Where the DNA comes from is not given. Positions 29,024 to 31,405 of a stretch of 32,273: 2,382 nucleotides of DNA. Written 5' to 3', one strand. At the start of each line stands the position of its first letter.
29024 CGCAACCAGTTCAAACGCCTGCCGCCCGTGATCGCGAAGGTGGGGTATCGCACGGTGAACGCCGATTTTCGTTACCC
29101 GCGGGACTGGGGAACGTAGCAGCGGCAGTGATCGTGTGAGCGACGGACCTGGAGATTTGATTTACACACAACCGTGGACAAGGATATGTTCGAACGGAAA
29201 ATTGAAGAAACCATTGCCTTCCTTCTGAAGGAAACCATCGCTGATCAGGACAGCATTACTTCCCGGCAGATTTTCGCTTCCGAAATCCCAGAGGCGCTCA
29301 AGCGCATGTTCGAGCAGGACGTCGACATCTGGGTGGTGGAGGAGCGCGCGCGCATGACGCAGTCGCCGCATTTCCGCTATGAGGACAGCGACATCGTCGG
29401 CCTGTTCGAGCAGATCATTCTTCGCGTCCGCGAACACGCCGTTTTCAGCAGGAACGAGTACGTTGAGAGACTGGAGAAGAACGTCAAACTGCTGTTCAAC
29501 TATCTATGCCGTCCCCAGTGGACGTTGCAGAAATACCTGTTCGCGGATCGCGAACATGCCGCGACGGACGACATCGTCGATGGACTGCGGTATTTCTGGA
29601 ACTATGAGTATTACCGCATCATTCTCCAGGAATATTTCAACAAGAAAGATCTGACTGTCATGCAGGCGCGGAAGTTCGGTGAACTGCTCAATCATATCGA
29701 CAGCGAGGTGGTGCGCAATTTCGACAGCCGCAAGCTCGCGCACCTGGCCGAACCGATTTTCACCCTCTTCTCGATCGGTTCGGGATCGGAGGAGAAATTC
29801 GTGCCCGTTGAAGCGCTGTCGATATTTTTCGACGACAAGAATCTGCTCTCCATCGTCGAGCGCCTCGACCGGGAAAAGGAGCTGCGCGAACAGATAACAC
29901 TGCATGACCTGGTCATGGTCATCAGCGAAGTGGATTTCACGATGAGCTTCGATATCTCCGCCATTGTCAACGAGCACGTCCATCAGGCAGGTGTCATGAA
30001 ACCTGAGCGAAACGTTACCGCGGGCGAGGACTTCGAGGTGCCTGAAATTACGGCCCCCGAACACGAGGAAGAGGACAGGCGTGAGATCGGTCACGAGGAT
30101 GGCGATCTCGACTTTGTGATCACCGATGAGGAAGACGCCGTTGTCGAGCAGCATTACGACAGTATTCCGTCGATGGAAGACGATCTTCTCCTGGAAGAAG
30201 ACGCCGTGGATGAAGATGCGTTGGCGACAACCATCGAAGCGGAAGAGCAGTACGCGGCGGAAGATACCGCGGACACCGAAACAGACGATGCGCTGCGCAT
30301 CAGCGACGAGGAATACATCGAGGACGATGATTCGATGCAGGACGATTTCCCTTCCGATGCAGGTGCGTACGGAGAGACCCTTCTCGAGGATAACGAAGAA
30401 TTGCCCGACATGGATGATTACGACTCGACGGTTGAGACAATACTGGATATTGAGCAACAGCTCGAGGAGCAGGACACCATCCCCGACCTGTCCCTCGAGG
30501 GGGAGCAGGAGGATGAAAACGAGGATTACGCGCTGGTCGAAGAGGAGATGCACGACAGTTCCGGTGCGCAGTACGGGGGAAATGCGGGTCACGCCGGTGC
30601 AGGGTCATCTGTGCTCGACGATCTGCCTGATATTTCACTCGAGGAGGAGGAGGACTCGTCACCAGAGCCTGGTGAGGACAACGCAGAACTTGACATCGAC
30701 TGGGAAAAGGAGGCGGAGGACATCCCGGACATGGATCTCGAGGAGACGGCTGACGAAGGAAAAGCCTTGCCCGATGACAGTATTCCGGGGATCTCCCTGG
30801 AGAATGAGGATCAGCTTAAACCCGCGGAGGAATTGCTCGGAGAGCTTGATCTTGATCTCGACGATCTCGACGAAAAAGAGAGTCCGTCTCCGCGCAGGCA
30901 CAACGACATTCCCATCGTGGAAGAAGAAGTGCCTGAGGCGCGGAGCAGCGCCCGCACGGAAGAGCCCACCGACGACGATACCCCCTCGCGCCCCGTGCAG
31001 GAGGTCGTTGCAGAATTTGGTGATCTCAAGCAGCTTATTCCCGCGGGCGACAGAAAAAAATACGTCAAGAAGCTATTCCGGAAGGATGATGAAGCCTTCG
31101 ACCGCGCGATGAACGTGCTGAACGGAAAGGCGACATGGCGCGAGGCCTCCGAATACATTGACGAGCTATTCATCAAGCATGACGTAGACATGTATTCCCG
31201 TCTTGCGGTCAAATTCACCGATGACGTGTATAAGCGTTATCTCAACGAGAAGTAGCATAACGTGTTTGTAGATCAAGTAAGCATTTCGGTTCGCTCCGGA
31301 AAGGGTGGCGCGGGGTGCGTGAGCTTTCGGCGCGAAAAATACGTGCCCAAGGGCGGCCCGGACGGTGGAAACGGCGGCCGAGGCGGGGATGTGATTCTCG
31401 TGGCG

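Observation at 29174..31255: Polyacidic protein with about seven copies of an [IL]-P-x-hydrophobic-x-(L/D)-E motif, 6 nt upstream of obg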

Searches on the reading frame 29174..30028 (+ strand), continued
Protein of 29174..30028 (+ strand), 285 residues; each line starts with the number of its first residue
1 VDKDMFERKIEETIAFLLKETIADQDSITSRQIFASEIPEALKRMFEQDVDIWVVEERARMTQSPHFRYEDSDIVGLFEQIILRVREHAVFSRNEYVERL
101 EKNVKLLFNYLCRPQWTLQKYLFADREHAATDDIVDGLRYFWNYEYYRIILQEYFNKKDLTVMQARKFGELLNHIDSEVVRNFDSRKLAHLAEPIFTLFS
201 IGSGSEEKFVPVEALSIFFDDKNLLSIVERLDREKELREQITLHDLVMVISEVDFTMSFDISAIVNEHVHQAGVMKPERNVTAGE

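Call 77: search_protein_families(library=padloc, proteins=[P0089], max_evalue=0.1)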
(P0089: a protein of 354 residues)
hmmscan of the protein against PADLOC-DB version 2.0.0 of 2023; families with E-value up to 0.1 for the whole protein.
P0089 (354 aa): 1 family
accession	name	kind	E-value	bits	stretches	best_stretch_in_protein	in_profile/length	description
PDLC02227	AbiEi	-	0.0041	14.7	1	259-325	102-157/233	AbiEi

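Call 81: search_protein_families(library=pfam, proteins=[P0101, P0118, P0125, P0134, P0146, P0150], max_evalue=1)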
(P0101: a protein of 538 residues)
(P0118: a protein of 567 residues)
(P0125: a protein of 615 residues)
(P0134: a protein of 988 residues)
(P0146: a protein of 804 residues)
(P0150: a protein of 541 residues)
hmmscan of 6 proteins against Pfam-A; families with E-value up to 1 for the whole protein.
P0101 (538 aa): 0 families

P0118 (567 aa): 3 families
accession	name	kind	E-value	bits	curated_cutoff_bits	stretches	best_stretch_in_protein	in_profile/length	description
PF01253.27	SUI1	-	0.0023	18.8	25.5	1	493-528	11-47/77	Translation initiation factor SUI1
PF18152.6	DAHP_snth_FXD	-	0.16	12.3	27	1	398-442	8-52/67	DAHP synthase ferredoxin-like domain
PF18443.6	Tli4_N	-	0.65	10.6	26.5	1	380-433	21-75/138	Tle cognate immunity protein 4 N-terminal domain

P0125 (615 aa): 1 family
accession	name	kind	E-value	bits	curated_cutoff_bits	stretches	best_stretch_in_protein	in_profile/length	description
PF12478.13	UBAP2-Lig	-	0.3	11.7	22.2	1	202-212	2-12/33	UBAP2/protein lingerer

P0134 (988 aa): 0 families

P0146 (804 aa): 0 families

P0150 (541 aa): 0 families

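Call 87: fold_search(model_id=the predicted structure, library=viral)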
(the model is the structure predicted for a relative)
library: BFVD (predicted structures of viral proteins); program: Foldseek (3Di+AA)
matches with E <= 10: 78; with E <= 0.001: 0
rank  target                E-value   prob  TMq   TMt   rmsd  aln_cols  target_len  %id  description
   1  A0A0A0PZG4            1.2e+00  0.09  0.14  0.16  21.4       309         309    8  Uncharacterized protein [Pectobacterium bacteriophage PM2]
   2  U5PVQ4                1.4e+00  0.23  0.15  0.32  15.8       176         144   15  Uncharacterized protein [Acinetobacter phage Presley]
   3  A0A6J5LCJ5            1.4e+00  0.05  0.11  0.10  22.3       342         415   11  Uncharacterized protein [uncultured Caudovirales phage]
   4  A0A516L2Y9            1.7e+00  0.03  0.10  0.05  28.5       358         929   11  (no name in the UniProt tables at hand)
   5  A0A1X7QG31            2.6e+00  0.03  0.11  0.13  18.0       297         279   12  (no name in the UniProt tables at hand)
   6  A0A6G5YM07            3.2e+00  0.02  0.10  0.07  39.9       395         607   10  (no name in the UniProt tables at hand)
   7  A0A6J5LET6            3.5e+00  0.03  0.14  0.08  28.3       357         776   12  Phage tail lysozyme domain-containing protein [uncultured Caudovirales phage]
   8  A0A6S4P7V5            3.5e+00  0.02  0.11  0.06  23.1       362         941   13  Chromosome segregation ATPase-like protein [uncultured phage_MedDCM-OCT-S37-C6]
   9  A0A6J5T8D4            3.5e+00  0.02  0.11  0.12  21.9       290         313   11  Uncharacterized protein [uncultured Caudovirales phage]
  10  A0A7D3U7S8            3.6e+00  0.02  0.12  0.09  18.3       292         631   13  (no name in the UniProt tables at hand)
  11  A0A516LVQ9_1          3.8e+00  0.03  0.14  0.06  25.2       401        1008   13  (no name in the UniProt tables at hand)
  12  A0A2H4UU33            3.8e+00  0.03  0.14  0.07  22.6       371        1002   11  J domain-containing protein [Bodo saltans virus]
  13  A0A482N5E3            3.8e+00  0.02  0.13  0.11  28.6       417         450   12  (no name in the UniProt tables at hand)
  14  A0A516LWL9            4.0e+00  0.03  0.11  0.16  25.6       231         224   11  (no name in the UniProt tables at hand)
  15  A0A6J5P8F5            4.1e+00  0.02  0.11  0.08  28.2       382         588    8  Uncharacterized protein [uncultured Caudovirales phage]
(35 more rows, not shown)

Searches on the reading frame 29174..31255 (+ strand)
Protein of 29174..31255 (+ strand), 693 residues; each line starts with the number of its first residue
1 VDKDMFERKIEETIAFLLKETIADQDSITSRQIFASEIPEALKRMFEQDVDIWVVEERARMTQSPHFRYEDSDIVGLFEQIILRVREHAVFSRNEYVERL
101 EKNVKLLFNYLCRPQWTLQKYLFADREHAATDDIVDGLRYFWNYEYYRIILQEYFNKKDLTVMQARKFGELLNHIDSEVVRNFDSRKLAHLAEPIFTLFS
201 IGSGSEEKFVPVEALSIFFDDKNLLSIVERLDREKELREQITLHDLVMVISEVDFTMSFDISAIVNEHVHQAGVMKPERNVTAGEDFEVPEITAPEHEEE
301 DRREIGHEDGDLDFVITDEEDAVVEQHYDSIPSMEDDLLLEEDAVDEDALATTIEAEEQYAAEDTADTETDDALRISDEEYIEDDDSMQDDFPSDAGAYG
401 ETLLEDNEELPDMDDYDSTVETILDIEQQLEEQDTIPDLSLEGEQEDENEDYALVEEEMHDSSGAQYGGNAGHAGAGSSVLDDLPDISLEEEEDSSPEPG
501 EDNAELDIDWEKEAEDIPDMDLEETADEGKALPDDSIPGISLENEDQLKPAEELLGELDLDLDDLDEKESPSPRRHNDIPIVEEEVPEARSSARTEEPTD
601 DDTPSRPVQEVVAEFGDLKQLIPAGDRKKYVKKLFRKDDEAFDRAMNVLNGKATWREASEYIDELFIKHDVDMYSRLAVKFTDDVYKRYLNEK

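Call 3: search_protein_families(library=pfam, proteins=[window:29174-31252:+], max_evalue=1)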
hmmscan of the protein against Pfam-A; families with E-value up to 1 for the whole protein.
window:29174-31252:+ (693 aa): 0 families

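Call 4: search_protein_families(library=ncbifam, proteins=[window:29174-31252:+], max_evalue=1)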
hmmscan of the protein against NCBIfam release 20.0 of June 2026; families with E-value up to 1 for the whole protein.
window:29174-31252:+ (693 aa): 0 families

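Call 7: search_solved_structures(query=window:29174-31252:+, max_evalue=1)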
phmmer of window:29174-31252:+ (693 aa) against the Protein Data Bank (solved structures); distinct sequences matched with E-value up to 1: 1.
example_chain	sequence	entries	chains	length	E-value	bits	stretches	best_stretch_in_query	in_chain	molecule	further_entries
2i5i_A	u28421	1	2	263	0.49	12.5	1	132-199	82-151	UPF0249 protein EF_3048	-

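Call 11: find_encoding_contigs(protein=window:29174-31255:+, flank=10000)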
Protein window:29174-31255:+ (693 aa): no gene with exactly this product is on record in the collection.

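Call 23: search_protein_families(library=pfam, alignment_id=A2, max_evalue=0.01)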
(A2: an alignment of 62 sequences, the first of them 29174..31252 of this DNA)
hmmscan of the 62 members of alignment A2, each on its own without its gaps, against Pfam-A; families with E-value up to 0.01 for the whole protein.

A. member 1, window:29174-31252:+ (693 aa): 0 families

B. families by the number of members that match (of 62 scanned): 9 families
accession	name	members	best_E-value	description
PF23191.1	WH_MCM3_C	1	0.00034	MCM3-like, winged helix domain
PF05193.26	Peptidase_M16_C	1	0.0011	Peptidase M16 inactive domain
PF08389.18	Xpo1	1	0.0017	Exportin 1-like protein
PF12981.12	DUF3865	1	0.0028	Domain of Unknown Function with PDB structure (DUF3865)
PF23036.1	TRAPPC10_1st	1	0.0046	Trafficking protein particle complex subunit 10-like, N-terminal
PF11527.13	ARL2_Bind_BART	1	0.0049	The ARF-like 2 binding protein BART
PF22387.1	PhiCb5_coat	1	0.0054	Phage phiCb5, coat protein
PF20302.4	HisK-N-like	1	0.0063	HisK-N-like globin domain of the ASK signalosome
PF06584.18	DIRP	1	0.0096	DIRP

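Call 24: find_homologous_proteins(query=A2, max_evalue=0.00001)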
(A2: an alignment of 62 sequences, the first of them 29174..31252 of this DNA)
Query A2 (62 sequences) (693 aa, profile of the alignment): 41 proteins with E <= 0.00001 among 8000 candidates.
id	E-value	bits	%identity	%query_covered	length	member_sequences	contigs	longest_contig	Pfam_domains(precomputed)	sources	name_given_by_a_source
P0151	3.1e-130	453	100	99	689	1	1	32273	-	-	-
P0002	1.9e-128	447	79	99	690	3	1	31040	-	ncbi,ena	-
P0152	5.1e-127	442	80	99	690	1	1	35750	-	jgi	jgi:hypothetical protein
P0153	7.9e-127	442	79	99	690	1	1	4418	-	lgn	-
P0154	1.9e-125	437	70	99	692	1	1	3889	-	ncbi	-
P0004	3.9e-124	433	46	99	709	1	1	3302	-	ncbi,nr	ncbi:MAG: hypothetical protein KFH87_01665 [Bacteroidetes bacterium]|nr:hypothetical protein [Bacter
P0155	2.9e-123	430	56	99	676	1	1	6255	-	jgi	jgi:hypothetical protein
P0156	4.2e-123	430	44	39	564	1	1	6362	-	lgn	-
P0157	2.8e-122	427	55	99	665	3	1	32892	-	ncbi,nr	ncbi:MAG: hypothetical protein C0600_14250 [Ignavibacteria bacterium]|nr:MAG: hypothetical protein C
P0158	3.5e-121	423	55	99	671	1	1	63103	-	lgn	-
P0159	6.6e-121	422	55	99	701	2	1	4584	-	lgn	-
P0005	1.1e-119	418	47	99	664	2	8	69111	-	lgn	-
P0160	1.3e-119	418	54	99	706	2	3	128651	-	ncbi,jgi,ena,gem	-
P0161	1.5e-119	418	46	99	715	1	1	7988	-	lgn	-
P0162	2.2e-119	417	50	99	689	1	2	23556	-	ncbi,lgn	-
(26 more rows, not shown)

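Call 44: search_solved_structures(query=A6, max_evalue=10, show_alignments=2)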
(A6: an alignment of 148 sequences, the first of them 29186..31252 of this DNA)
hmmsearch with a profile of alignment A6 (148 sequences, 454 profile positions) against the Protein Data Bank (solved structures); distinct sequences matched with E-value up to 10: 5.
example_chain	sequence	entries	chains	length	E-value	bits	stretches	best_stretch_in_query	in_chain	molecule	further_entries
2c0k_A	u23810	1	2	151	0.058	15.5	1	222-269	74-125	HEMOGLOBIN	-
9b62_G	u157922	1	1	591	0.13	14.3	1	296-349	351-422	Ran GTPase-activating protein 1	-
2yuf_A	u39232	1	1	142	0.29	13.2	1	401-445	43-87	NGFI-A-binding protein 1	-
1b4u_A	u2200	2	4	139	1.8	10.5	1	359-410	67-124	PROTOCATECHUATE 4,5-DIOXYGENASE | 4,5-DIOXYGENASE ALPHA CHAIN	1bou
6e8l_A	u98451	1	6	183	2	10.4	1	375-433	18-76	Alkyl hydroperoxide reductase AhpD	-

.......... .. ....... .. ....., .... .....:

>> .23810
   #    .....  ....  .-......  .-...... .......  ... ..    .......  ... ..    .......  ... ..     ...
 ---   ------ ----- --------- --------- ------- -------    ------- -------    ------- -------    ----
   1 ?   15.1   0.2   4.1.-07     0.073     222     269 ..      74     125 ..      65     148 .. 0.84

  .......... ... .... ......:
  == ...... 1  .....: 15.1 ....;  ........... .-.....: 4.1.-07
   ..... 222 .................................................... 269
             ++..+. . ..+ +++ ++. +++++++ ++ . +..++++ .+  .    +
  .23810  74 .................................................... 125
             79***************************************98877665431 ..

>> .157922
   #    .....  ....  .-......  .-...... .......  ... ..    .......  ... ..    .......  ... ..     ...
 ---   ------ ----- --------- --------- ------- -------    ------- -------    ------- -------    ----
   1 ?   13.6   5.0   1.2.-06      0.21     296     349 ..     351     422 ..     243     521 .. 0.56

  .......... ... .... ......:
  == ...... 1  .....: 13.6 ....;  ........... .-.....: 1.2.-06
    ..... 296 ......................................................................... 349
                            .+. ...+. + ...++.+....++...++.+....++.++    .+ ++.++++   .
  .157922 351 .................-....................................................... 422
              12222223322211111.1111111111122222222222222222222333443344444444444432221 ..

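Call 48: predict_structure(alignment_id=A6)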
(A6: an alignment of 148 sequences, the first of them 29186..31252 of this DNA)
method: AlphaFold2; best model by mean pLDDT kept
length: 689 residues; sequences in the alignment: 148
mean_pLDDT: 71.6   pTM: 0.51
mean pLDDT of the five models: 71.6, 71.1, 70.4, 69.8, 69.6
residues with pLDDT >= 90: 336; 70-90: 20; 50-70: 70; < 50: 263
segments of 3 or more residues with pLDDT < 50: 295-300, 308-375, 377-381, 384-388, 390-404, 408-421, 428-493, 496-505, 512-522, 524-526, 528-537, 554-557, 564-586, 588-596
pLDDT, mean of each block of 10 residues (from residue 1): 95 97 98 96 96 93 94 93 97 98 98 97 97 95 98 98 98 97 98 96 96 98 98 98 97 90 82 55 54 48 48 46 39 41 47 46 45 44 47 43 45 47 46 42 42 38 38 42 40 45 48 44 46 47 56 51 48 44 43 50 92 96 98 98 97 97 97 98 83
secondary structure, 60 per line:
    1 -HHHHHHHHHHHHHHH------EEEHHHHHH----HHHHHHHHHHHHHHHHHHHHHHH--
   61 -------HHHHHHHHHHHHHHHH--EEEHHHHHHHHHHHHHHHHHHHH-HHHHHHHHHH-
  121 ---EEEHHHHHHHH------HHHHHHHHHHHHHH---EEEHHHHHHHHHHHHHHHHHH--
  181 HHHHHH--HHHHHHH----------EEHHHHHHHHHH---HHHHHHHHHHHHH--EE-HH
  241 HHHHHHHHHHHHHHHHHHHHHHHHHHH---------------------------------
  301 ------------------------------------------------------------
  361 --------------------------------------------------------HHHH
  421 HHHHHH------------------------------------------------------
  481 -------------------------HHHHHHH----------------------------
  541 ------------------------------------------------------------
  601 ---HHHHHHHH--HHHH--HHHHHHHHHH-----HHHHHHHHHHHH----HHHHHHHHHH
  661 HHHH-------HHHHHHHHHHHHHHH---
elements in order (helices of 4 or more, strands of 3 or more residues): H2-16 E23-25 H26-31 H36-58 H68-83 E86-88 H89-108 H110-119 E124-126 H127-134 H141-154 E158-160 H161-178 H181-186 H189-195 H208-217 H221-233 H239-267 H417-426 H506-512 H604-611 H614-617 H620-629 H635-646 H651-664 H672-686

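Call 50: fold_search(model_id=the predicted structure, library=pdb)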
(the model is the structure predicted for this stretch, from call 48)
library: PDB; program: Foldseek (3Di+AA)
matches with E <= 10: 139; with E <= 0.001: 0
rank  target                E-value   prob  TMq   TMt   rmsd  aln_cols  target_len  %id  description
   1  3t3v                  6.4e-02  0.54  0.10  0.14  20.0       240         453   10  Calcium-Dependent Protein Kinase 1 from Toxoplasma gondii (TgCDPK1) in complex with Bumped Kinase Inhibitor, RM-1-87 (released 2012-03-14)
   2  3v51                  8.4e-02  0.60  0.10  0.14  19.8       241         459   10  Calcium-Dependent Protein Kinase 1 from Toxoplasma gondii (TgCDPK1) in complex with inhibitor RM-1-176 (released 2012-03-14)
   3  3i7c                  9.8e-02  0.54  0.10  0.14  19.7       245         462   10  Calcium-Dependent Protein Kinase 1 from Toxoplasma gondii (TgCDPK1) in complex with bumped kinase inhibitor NA-PP2 (released 2010-02-09)
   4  3v5t                  9.8e-02  0.51  0.10  0.14  19.8       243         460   10  Calcium-Dependent Protein Kinase 1 from Toxoplasma gondii (TgCDPK1) in complex with inhibitor UW1299 (released 2012-03-14)
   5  4rgj                  9.8e-02  0.51  0.10  0.14  20.3       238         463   11  Apo crystal structure of CDPK4 from Plasmodium falciparum, PF3D7_0717500 (released 2014-10-29)
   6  4mx9                  1.1e-01  0.47  0.10  0.14  20.1       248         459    8  CDPK1 from Neospora caninum in complex with inhibitor UW1294 (released 2013-10-09)
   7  6agi_A                1.1e-01  0.18  0.09  0.15  15.5       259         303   10  Crystal Structure of EFHA2 in Ca-binding State (released 2019-01-23)
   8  4jbv                  1.3e-01  0.41  0.10  0.14  19.4       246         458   10  Calcium-Dependent Protein Kinase 1 from Toxoplasma gondii (TgCDPK1) in complex with inhibitor UW1268 (released 2014-03-19)
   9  3nyv                  1.4e-01  0.47  0.10  0.14  19.8       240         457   10  Calcium-Dependent Protein Kinase 1 from Toxoplasma gondii (TgCDPK1) in complex with non-specific inhibitor WHI-P180 (released 2010-07-28)
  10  4m97                  1.4e-01  0.41  0.11  0.15  16.1       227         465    9  Calcium-Dependent Protein Kinase 1 from Neospora caninum (released 2013-10-02)
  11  3sxf                  1.6e-01  0.35  0.10  0.14  20.3       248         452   10  Calcium-Dependent Protein Kinase 1 from Toxoplasma gondii (TgCDPK1) in complex with Bumped Kinase Inhibitor, RM-1-89 (released 2012-03-14)
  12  3upz                  1.6e-01  0.35  0.09  0.13  19.9       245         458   10  Calcium-Dependent Protein Kinase 1 from Toxoplasma gondii (TgCDPK1) in complex with bumpless BKI analog UW1243 (released 2012-03-14)
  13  3ku2                  1.7e-01  0.38  0.10  0.14  20.0       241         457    9  Crystal Structure of inactivated form of CDPK1 from toxoplasma gondii, TGME49.101440 (released 2010-02-16)
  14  5w9r                  2.8e-01  0.28  0.10  0.15  19.1       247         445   11  Toxoplasma Gondii CDPK1 in complex with inhibitor LJQ138 (released 2017-08-02)
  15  3hzt                  2.8e-01  0.20  0.09  0.13  20.4       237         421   10  Crystal structure of Toxoplasma gondii CDPK3, TGME49_105860 (released 2009-07-21)
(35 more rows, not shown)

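Call 77: search_protein_families(library=padloc, proteins=[window:29186-31252:+], max_evalue=0.1)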
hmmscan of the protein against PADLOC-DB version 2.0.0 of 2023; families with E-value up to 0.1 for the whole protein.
window:29186-31252:+ (689 aa): 0 families
